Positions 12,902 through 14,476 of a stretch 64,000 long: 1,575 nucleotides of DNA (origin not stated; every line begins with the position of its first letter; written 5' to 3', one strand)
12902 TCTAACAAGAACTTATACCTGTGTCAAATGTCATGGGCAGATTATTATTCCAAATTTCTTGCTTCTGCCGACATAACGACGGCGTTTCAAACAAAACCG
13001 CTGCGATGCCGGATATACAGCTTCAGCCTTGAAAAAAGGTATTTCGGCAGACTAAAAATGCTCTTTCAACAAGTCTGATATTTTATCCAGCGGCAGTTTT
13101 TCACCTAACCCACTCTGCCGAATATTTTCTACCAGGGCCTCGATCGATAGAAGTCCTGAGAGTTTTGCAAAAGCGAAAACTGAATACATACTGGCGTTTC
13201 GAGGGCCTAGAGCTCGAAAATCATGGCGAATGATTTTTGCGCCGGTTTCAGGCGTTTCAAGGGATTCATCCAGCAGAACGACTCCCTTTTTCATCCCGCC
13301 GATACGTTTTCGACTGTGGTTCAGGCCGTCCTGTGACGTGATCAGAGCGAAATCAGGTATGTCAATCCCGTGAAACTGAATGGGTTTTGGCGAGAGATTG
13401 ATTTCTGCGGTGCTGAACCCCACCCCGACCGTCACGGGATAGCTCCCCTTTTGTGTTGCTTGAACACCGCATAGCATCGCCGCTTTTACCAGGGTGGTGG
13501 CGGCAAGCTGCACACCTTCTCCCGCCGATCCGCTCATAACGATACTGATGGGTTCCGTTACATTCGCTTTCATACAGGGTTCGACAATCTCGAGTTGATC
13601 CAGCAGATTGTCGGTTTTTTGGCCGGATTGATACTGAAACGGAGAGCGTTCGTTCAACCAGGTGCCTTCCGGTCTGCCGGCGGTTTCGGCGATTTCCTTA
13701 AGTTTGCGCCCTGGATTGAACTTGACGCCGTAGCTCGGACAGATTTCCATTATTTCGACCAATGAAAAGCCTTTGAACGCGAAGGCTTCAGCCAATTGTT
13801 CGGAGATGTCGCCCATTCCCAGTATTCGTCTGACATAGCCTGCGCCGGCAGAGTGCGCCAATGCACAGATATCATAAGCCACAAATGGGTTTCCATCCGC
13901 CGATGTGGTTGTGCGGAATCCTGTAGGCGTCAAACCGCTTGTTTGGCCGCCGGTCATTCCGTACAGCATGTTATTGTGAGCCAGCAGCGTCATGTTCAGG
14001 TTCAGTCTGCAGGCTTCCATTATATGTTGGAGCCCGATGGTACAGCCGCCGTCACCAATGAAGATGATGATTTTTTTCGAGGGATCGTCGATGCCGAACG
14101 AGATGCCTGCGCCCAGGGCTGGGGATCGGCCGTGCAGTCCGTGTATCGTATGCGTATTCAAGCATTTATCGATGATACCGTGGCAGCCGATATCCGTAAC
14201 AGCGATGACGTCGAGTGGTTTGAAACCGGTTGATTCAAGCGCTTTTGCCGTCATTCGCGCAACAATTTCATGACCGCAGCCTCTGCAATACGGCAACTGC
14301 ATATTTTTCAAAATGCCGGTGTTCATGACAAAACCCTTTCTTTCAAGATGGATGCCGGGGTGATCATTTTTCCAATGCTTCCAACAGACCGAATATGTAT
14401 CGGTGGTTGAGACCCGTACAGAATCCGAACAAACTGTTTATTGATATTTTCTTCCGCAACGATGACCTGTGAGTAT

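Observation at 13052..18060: Symporter + family III CoA-transferase + 2-oxoacid oxidoreductase operon: an unassigned catabolic module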

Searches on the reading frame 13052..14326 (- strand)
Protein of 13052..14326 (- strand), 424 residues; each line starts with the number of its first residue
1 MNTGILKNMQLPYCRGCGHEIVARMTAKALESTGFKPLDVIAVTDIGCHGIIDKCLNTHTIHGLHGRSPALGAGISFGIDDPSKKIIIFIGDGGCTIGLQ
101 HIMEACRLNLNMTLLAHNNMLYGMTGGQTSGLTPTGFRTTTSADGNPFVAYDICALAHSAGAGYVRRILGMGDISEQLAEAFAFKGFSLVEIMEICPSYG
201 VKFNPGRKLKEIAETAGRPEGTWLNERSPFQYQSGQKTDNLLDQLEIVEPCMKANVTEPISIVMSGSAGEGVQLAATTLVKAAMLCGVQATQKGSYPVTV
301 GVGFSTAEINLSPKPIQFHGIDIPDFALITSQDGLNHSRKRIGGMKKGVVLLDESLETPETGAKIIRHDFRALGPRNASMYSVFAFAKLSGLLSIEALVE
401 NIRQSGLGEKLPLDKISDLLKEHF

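Call 3: search_protein_families(library=pfam, proteins=[window:13052-14326:-])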
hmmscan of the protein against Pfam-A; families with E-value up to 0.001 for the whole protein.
window:13052-14326:- (424 aa): 2 families
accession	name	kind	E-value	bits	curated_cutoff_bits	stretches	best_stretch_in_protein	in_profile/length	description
PF02775.26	TPP_enzyme_C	-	5.7e-25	88.3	21.9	1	45-192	1-151/151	Thiamine pyrophosphate enzyme, C-terminal TPP binding domain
PF01558.24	POR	-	3.2e-10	40.9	27.4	1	268-406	1-154/173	Pyruvate ferredoxin/flavodoxin oxidoreductase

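Call 4: search_protein_families(library=ncbifam, proteins=[window:13052-14326:-])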
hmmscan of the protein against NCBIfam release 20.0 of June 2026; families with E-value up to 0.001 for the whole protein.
window:13052-14326:- (424 aa): 21 families
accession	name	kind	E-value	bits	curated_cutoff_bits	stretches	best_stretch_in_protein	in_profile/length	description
NF007207.0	PRK09628.1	equivalog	3.1e-39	135.3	364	1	9-210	14-211/277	2-oxoglutarate ferredoxin oxidoreductase subunit beta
NF008820.0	PRK11866.1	equivalog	1e-35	123.5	402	1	9-199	13-204/287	2-oxoacid ferredoxin oxidoreductase subunit beta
TIGR02177.1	PorB_KorB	subfamily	1.1e-33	117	261.9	1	13-199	3-190/286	2-oxoacid:acceptor oxidoreductase, beta subunit, pyruvate/2-ketoisovalerate family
NF041171.1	Oxoac_fdxbeta_Archa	equivalog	2.3e-29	102.6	423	1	13-199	5-192/296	2-oxoacid:ferredoxin oxidoreductase subunit beta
NF008821.0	PRK11869.1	equivalog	1.2e-28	99.8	438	1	8-200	11-204/286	2-oxoacid ferredoxin oxidoreductase subunit beta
NF008819.1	PRK11865.1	equivalog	6e-15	55.3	405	1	14-208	21-223/300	pyruvate synthase subunit PorB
NF008818.0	PRK11864.1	subfamily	2.4e-13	49.9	405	1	14-217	21-227/300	3-methyl-2-oxobutanoate dehydrogenase subunit beta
TIGR03710.1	OAFO_sf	subfamily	4.3e-10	38.8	482.75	1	260-396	2-140/561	2-oxoacid:acceptor oxidoreductase subunit alpha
NF005470.0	PRK07064.1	equivalog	1.4e-08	34.3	495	1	62-192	400-527/552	thiamine pyrophosphate-binding protein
NF006323.0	PRK08537.1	equivalog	4.2e-08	32.7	235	1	262-359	5-101/181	2-oxoacid:ferredoxin oxidoreductase subunit gamma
TIGR02176.1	pyruv_ox_red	equivalog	2.8e-07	28.8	911.35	1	98-215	972-1089/1167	pyruvate:ferredoxin (flavodoxin) oxidoreductase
TIGR03336.1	IOR_alpha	equivalog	5.6e-07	28.3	650.9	1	14-196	359-531/595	indolepyruvate ferredoxin oxidoreductase subunit alpha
NF005485.1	PRK07092.1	equivalog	9.7e-07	27.9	493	1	70-193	401-517/523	benzoylformate decarboxylase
NF045792.1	OxalOxredbeta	equivalog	1.4e-06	27.5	590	1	79-146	97-165/311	oxalate oxidoreductase subunit beta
NF006187.0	PRK08322.1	equivalog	2.4e-06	26.3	509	1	69-192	411-526/548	acetolactate synthase large subunit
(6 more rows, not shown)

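Call 9: find_related_loci(query=window:13052-14326:-, collection=genome_contigs, flank=8000)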
Query window:13052-14326:- (424 aa) in genome_contigs; peptide patterns used: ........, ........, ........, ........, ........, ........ (x = any residue, [..] = any of these).
332 stretches matched a pattern; 279 encode a relative of the query (tblastn E <= 1e-3); the best 80 are kept; 80 distinct loci.
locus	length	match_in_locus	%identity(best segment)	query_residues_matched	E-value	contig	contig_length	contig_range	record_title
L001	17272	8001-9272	92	1-424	0e+0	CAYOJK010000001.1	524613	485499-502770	MAG TPA_asm: uncultured bacterium isolate binchicken_co39_363 genome assembly, contig: NODE_1_length_524613_cov_500.9290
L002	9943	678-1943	76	1-422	0e+0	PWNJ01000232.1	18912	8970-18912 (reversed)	MAG: candidate division CSSED10-310 bacterium isolate CSSed10_310 CS-Sed10-C5508, whole genome shotgun sequence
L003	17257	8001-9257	66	1-420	0e+0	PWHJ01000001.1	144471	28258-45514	MAG: Bacteroidetes bacterium isolate T1Sed10_131 T1-Sed10-C14, whole genome shotgun sequence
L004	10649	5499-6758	65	1-420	0e+0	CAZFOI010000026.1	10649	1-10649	MAG TPA_asm: uncultured Bacteroidales bacterium isolate binchicken_co168_23 genome assembly, contig: NODE_10485_length_1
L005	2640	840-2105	64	1-422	0e+0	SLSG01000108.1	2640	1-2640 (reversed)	MAG: Bacteroidales bacterium isolate CSSed165cm_597 CSSed16-5cm-238919, whole genome shotgun sequence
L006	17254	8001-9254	64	4-421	0e+0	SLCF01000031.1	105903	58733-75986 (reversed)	MAG: Bacteroidales bacterium isolate CSSed162cmB_490 CSSed16-2cmB-54, whole genome shotgun sequence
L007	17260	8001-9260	63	1-420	0e+0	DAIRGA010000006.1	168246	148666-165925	MAG TPA_asm: Bacteroidales bacterium isolate CTOTU29519 NODE_34_length_168246_cov_11.217527, whole genome shotgun sequen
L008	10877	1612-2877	64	1-422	0e+0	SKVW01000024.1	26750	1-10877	MAG: Bacteroidales bacterium isolate CSSed162cmB_179 CSSed16-2cmB-3031, whole genome shotgun sequence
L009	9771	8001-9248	63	1-416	0e+0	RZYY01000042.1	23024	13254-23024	MAG: Sphingobacteriia bacterium isolate INTA.AUR.034 contig-100_839, whole genome shotgun sequence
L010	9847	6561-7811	65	1-418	0e+0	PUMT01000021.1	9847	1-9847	MAG: Bacteroidetes bacterium isolate B1Sed10_220R1 B1-Sed10-C9851, whole genome shotgun sequence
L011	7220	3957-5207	64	1-416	0e+0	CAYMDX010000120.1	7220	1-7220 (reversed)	MAG TPA_asm: uncultured Bacteroidales bacterium isolate binchicken_co32_75 genome assembly, contig: NODE_18597_length_72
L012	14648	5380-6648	63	1-422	0e+0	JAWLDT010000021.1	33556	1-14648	MAG: Bacteroidales bacterium isolate 20BLK6-1.bin.134 NODE_1036_length_33556_cov_19.095824, whole genome shotgun sequenc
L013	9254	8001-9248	62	1-416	0e+0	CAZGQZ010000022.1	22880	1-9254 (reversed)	MAG TPA_asm: uncultured Rikenellaceae bacterium isolate binchicken_co42_34 genome assembly, contig: NODE_2683_length_228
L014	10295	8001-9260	60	1-420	0e+0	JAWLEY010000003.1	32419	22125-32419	MAG: Perlabentimonas sp. isolate 20BLK6-1.bin.99 NODE_1109_length_32419_cov_14.065501, whole genome shotgun sequence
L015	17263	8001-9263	62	1-421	0e+0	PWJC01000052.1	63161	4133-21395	MAG: Bacteroidales bacterium isolate CSSed10_131 CS-Sed10-C341, whole genome shotgun sequence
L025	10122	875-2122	60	5-420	2e-178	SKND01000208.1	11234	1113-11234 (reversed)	MAG: Bacteroidales bacterium isolate CSSed162cmA_274 CSSed16-2cmA-19973, whole genome shotgun sequence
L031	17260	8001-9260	61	1-421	4e-177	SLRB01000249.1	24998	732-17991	MAG: Bacteroidales bacterium isolate CSSed165cm_559 CSSed16-5cm-3921, whole genome shotgun sequence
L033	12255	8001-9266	60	1-421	1e-176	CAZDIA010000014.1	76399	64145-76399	MAG TPA_asm: uncultured Chitinophagales bacterium isolate binchicken_co32_282 genome assembly, contig: NODE_225_length_7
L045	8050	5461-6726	58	1-421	2e-164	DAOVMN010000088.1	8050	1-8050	MAG TPA_asm: Thermoplasmata archaeon isolate CSMAG_1472 CSMAG_1472_k141_2796817_length_8050_cov_20.0000, whole genome sh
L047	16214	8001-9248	56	5-420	2e-159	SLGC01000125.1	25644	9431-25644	MAG: Bacteroidales bacterium isolate CSSed162cmB_75 CSSed16-2cmB-3367, whole genome shotgun sequence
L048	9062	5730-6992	54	1-420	1e-152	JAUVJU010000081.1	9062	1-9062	MAG: candidate division WOR-3 bacterium isolate CSMAG_462 CSMAG_462_k127_3240620_length_9062_cov_30.4411, whole genome s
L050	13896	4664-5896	54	5-412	9e-147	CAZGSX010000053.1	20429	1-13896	MAG TPA_asm: uncultured Anaerolineales bacterium isolate SRP319275_co2_215 genome assembly, contig: NODE_2013_length_204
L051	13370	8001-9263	51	1-420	5e-145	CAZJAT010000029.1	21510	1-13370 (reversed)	MAG TPA_asm: uncultured Bacteroidales bacterium isolate binchicken_co42_203 genome assembly, contig: NODE_3019_length_21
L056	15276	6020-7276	53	1-416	9e-142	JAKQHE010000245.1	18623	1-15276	MAG: bacterium isolate USDE_metabat.136 k141_975965, whole genome shotgun sequence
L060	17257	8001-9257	53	1-416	7e-141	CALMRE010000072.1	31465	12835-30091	MAG TPA_asm: uncultured bacterium isolate SRR8868559_bin.180_CONCOCT_v1.1_MAG genome assembly, contig: ERZ1645192.539, w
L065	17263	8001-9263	50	1-419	2e-138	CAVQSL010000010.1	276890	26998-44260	MAG: uncultured bacterium isolate MFD09964.bin.2.223 genome assembly, contig: contig_78824, whole genome shotgun sequenc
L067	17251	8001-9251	51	5-419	6e-138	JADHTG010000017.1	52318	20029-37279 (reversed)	MAG: Bacteroidetes bacterium isolate BS150m-G14 BS-150m-C446, whole genome shotgun sequence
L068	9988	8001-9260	51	6-419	6e-138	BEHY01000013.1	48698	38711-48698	Candidatus Thermoflexus japonica DNA, contig: NODE_280_13, isolate: HRbin22, whole genome shotgun sequence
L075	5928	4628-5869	52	6-413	4e-137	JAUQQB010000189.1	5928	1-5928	MAG: Chloroflexota bacterium isolate JZ-3.bins.34.201901 NODE_14155_length_5928_cov_3.374418, whole genome shotgun seque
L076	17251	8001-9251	51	2-416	3e-136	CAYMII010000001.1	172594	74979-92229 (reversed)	MAG TPA_asm: uncultured Rikenellaceae bacterium isolate SRP220891_co4_292 genome assembly, contig: NODE_70_length_172594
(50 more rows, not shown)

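Call 16: search_protein_families(library=pfam, proteins=[L050:135-3503:+, L050:5969-7126:+, L050:7209-9092:+, L050:9219-10091:+, L068:5238-6806:+, L008:2936-3862:-, L008:3935-4828:-, L008:5041-6279:+, L075:1712-3178:-, L051:9303-10247:-])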
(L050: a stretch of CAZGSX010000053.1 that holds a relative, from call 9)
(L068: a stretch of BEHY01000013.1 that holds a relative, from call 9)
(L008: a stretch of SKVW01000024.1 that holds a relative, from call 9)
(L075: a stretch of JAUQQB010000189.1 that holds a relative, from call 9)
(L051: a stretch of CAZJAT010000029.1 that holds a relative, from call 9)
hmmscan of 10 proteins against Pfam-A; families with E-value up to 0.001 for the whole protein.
L050:135-3503:+ (1122 aa): 10 families
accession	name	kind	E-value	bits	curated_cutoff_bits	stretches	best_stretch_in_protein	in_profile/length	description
PF01436.27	NHL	-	1.3e-47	158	20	4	874-900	1-27/28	NHL repeat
PF13231.12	PMT_2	-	3.4e-14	53.8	26.1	1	73-208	2-138/160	Dolichyl-phosphate-mannose-protein mannosyltransferase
PF25021.1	TEN_NHL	-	1e-12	48.1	27.1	0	818-844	138-164/357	Teneurin NHL domain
PF08450.18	SGL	-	1.1e-09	38.7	26.3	1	822-909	134-218/246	SMP-30/Gluconolactonase/LRE-like region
PF17170.10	DUF5128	-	1.1e-08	35.1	22.9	1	1048-1115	54-122/321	6-bladed beta-propeller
PF13449.12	Phytase-like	-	1.6e-06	28.7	27.6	0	811-860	55-106/284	Esterase-like activity of phytase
PF24684.1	Vgb_lyase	-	5e-06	26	50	0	991-1103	182-284/290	Virginiamycin B lyase family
PF06739.17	SBBP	-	7.5e-05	23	20.5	0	1086-1100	15-29/38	Beta-propeller repeat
PF03022.22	MRJP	-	0.00064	19.6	19.8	0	1093-1114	70-97/288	Major royal jelly protein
PF02393.21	US22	-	0.00088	19.8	35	0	878-900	82-104/124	US22 like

L050:5969-7126:+ (385 aa): 3 families
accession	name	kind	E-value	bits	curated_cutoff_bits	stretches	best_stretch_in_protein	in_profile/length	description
PF00589.27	Phage_integrase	-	1.4e-27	97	27.1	1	202-363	20-169/172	Phage integrase family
PF13102.12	Phage_int_SAM_5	-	2.6e-06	28.2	22.3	1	35-123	3-75/98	Phage integrase SAM-like domain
PF02899.23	Phage_int_SAM_1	-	3.6e-06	27.6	22.3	0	38-96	1-56/83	Phage integrase, N-terminal SAM-like domain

L050:7209-9092:+ (627 aa): 2 families
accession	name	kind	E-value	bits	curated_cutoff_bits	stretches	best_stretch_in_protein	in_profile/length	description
PF01314.23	AFOR_C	-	8.1e-122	407.5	27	1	227-618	8-385/385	Aldehyde ferredoxin oxidoreductase, domains 2 & 3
PF02730.20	AFOR_N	-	4.2e-69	232.7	29.8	1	8-206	2-198/199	Aldehyde ferredoxin oxidoreductase, N-terminal domain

L050:9219-10091:+ (290 aa): 1 family
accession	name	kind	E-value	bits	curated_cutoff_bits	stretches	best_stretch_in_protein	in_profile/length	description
PF01040.23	UbiA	-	1.5e-20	74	34.2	1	35-253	21-233/250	UbiA prenyltransferase family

L068:5238-6806:+ (522 aa): 0 families

L008:2936-3862:- (308 aa): 1 family
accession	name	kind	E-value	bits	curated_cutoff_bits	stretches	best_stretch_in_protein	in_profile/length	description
PF13369.12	Transglut_core2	-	1.2e-42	145.5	23.5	1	119-280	2-155/155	Transglutaminase-like superfamily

L008:3935-4828:- (297 aa): 1 family
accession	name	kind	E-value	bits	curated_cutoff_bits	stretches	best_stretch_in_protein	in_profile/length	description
PF01048.26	PNP_UDP_1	-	4.1e-23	82.5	25.1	1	32-273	3-212/233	Phosphorylase superfamily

L008:5041-6279:+ (412 aa): 3 families
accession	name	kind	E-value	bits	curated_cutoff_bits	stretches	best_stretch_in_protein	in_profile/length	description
PF02464.23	CinA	-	1.5e-58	197.3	23.5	1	258-410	2-154/155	Competence-damaged protein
PF00994.29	MoCF_biosynth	-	5.2e-31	107.7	26.6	1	4-166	1-140/144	Probable molybdopterin binding domain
PF18146.6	CinA_KH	-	7.5e-10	39.2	27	1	180-254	1-73/73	Damage-inducible protein CinA KH domain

L075:1712-3178:- (488 aa): 9 families
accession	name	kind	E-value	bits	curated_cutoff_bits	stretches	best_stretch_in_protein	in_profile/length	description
PF13481.12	AAA_25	-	1.4e-17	64.4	27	1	114-252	25-194/195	AAA domain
PF18073.7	Zn_ribbon_LapB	-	2.3e-14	53.2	25.7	1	42-69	1-28/28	Rubredoxin metal binding domain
PF06745.19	ATPase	-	6.2e-13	49.1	26.6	1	107-287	5-206/231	KaiC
PF13541.12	ChlI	-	3.5e-08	33.8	27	1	375-458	35-119/121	Subunit ChlI of Mg-chelatase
PF05362.19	Lon_C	-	2.8e-07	30.7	21.1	1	391-482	103-199/205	Lon protease (S16) C-terminal proteolytic domain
PF03796.21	DnaB_C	-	7.4e-07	29.2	27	1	116-213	14-116/255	DnaB-like helicase C terminal domain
PF13401.12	AAA_22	-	2e-06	28.6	27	1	122-247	6-123/130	AAA domain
PF13191.12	AAA_16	-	0.00035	21.6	32.6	0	122-156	25-59/167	AAA ATPase domain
PF25199.1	nSTAND_NTPase5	-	0.00069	19.9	34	0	122-161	42-82/145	Novel STAND NTPase 5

L051:9303-10247:- (314 aa): 1 family
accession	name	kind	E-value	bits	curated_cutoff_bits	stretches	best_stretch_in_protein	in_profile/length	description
PF01515.24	PTA_PTB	-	1.1e-36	127.3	24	1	83-303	101-318/319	Phosphate acetyl/butaryl transferase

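Call 17: search_protein_families(library=pfam, proteins=[L004:554-1645:+, L013:2835-3887:+, L003:1125-4061:+, L012:125-1291:+, L015:1058-2533:+, L007:4071-5390:-, L007:5410-6633:-, L007:3403-3999:-, L065:5497-6678:-, L051:10231-11400:-])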
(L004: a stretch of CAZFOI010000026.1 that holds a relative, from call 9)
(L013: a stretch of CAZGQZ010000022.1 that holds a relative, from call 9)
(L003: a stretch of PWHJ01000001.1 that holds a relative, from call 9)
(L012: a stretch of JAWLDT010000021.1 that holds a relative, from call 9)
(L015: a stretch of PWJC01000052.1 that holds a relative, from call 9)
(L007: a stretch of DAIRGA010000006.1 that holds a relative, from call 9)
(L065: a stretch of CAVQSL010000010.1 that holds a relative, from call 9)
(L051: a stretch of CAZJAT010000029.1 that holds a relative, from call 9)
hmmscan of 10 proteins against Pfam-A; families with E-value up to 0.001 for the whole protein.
L004:554-1645:+ (363 aa): 1 family
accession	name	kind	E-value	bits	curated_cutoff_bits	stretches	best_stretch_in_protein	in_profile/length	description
PF03702.20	AnmK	-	1.1e-61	209.5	24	1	5-360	3-365/367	Anhydro-N-acetylmuramic acid kinase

L013:2835-3887:+ (350 aa): 4 families
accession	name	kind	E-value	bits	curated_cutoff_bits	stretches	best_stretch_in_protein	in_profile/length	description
PF05175.20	MTS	-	8.9e-10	38.9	23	1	170-246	33-109/170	Methyltransferase small domain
PF06325.19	PrmA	-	2e-06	27.9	22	1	158-218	154-211/296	Ribosomal protein L11 methyltransferase (PrmA)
PF12847.13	Methyltransf_18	-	0.00036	21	27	1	171-241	17-88/151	Methyltransferase domain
PF13649.12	Methyltransf_25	-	0.00088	20.4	27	0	173-227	2-55/97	Methyltransferase domain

L003:1125-4061:+ (978 aa): 5 families
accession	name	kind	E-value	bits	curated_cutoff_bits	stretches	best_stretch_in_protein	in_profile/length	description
PF02913.24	FAD-oxidase_C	-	7.3e-46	157.3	21.2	1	279-527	2-248/248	FAD linked oxidases, C-terminal domain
PF01565.28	FAD_binding_4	-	2.1e-41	141.3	26.4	1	42-179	1-138/139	FAD binding domain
PF13534.11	Fer4_17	-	8.4e-07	29.9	22.2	1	566-644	1-61/61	4Fe-4S dicluster domain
PF13183.11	Fer4_8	-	4e-06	27.7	27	1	564-641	2-66/68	4Fe-4S dicluster domain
PF08031.17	BBE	-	0.00041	20.7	20.6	1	503-523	19-39/45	Berberine and berberine like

L012:125-1291:+ (388 aa): 2 families
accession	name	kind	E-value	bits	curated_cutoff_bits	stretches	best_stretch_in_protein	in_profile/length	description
PF08245.18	Mur_ligase_M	-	1.9e-41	142.7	24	1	43-233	1-198/200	Mur ligase middle domain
PF02875.26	Mur_ligase_C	-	6.3e-17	63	28.4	1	257-377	1-127/127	Mur ligase, glutamate ligase domain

L015:1058-2533:+ (491 aa): 1 family
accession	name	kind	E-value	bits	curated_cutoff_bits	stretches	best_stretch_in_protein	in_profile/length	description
PF03781.23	FGE-sulfatase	-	1.2e-40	140.2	23.3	1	69-360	3-195/255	Sulfatase-modifying factor enzyme 1-like domain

L007:4071-5390:- (439 aa): 2 families
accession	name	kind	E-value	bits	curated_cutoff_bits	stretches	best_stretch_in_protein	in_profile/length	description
PF00657.28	Lipase_GDSL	-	2.1e-06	28.5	23.6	1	37-413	1-208/208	GDSL-like Lipase/Acylhydrolase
PF13472.12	Lipase_GDSL_2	-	1.1e-05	26.4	32.9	0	39-72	1-29/178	GDSL-like Lipase/Acylhydrolase family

L007:5410-6633:- (407 aa): 2 families
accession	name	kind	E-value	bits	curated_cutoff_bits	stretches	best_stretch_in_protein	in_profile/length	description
PF03349.22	Toluene_X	-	4.9e-46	157.5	29.7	1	13-407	3-421/421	Outer membrane protein transport protein (OMPP1/FadL/TodX)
PF13505.12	OMP_b-brl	-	7.6e-05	23.4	28.7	0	81-221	36-155/175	Outer membrane protein beta-barrel domain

L007:3403-3999:- (198 aa): 1 family
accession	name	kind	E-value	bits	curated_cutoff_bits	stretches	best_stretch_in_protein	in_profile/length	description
PF01725.21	Ham1p_like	-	4.7e-66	222.7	22.5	1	5-189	1-186/186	Ham1 family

L065:5497-6678:- (393 aa): 5 families
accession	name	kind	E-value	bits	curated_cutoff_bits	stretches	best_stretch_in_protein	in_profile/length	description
PF02771.21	Acyl-CoA_dh_N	-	4.2e-38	130.6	22.9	1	21-132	2-113/113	Acyl-CoA dehydrogenase, N-terminal domain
PF00441.29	Acyl-CoA_dh_1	-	1.2e-32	113.6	22.4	1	240-383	3-146/150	Acyl-CoA dehydrogenase, C-terminal domain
PF02770.24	Acyl-CoA_dh_M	-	2e-22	79.6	33.3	1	136-227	1-97/97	Acyl-CoA dehydrogenase, middle domain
PF08028.16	Acyl-CoA_dh_2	-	1.7e-10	41.7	22.7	1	254-371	2-129/134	Acyl-CoA dehydrogenase, C-terminal domain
PF22924.1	ACOX_C_alpha1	-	0.00047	20.4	27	0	250-379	6-161/169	Acyl-CoA oxidase, C-alpha1 domain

L051:10231-11400:- (389 aa): 2 families
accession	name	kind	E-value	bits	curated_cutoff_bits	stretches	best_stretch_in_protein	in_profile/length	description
PF00871.23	Acetate_kinase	-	3.8e-14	52.6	22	1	191-332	188-333/392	Acetokinase family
PF00480.26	ROK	-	3.5e-05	23.9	22.9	1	277-347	192-260/294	ROK family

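Call 20: search_solved_structures(query=window:13052-14326:-, max_evalue=0.00001)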
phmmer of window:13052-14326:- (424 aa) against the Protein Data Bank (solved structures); distinct sequences matched with E-value up to 0.00001: 4.
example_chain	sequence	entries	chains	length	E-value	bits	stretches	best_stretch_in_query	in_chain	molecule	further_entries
8ys5_C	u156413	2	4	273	2.2e-36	128.9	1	12-207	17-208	2-oxoglutarate ferredoxin oxidoreductase subunit beta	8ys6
5b46_B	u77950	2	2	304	9e-28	100.5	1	11-200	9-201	2-oxoacid--ferredoxin oxidoreductase beta subunit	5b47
5b48_B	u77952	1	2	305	2.3e-21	79.4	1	13-200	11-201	2-oxoacid--ferredoxin oxidoreductase beta subunit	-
6n2n_B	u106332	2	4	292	1.5e-18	70.1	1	11-200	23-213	Pyruvate ferredoxin/flavodoxin oxidoreductase, beta subunit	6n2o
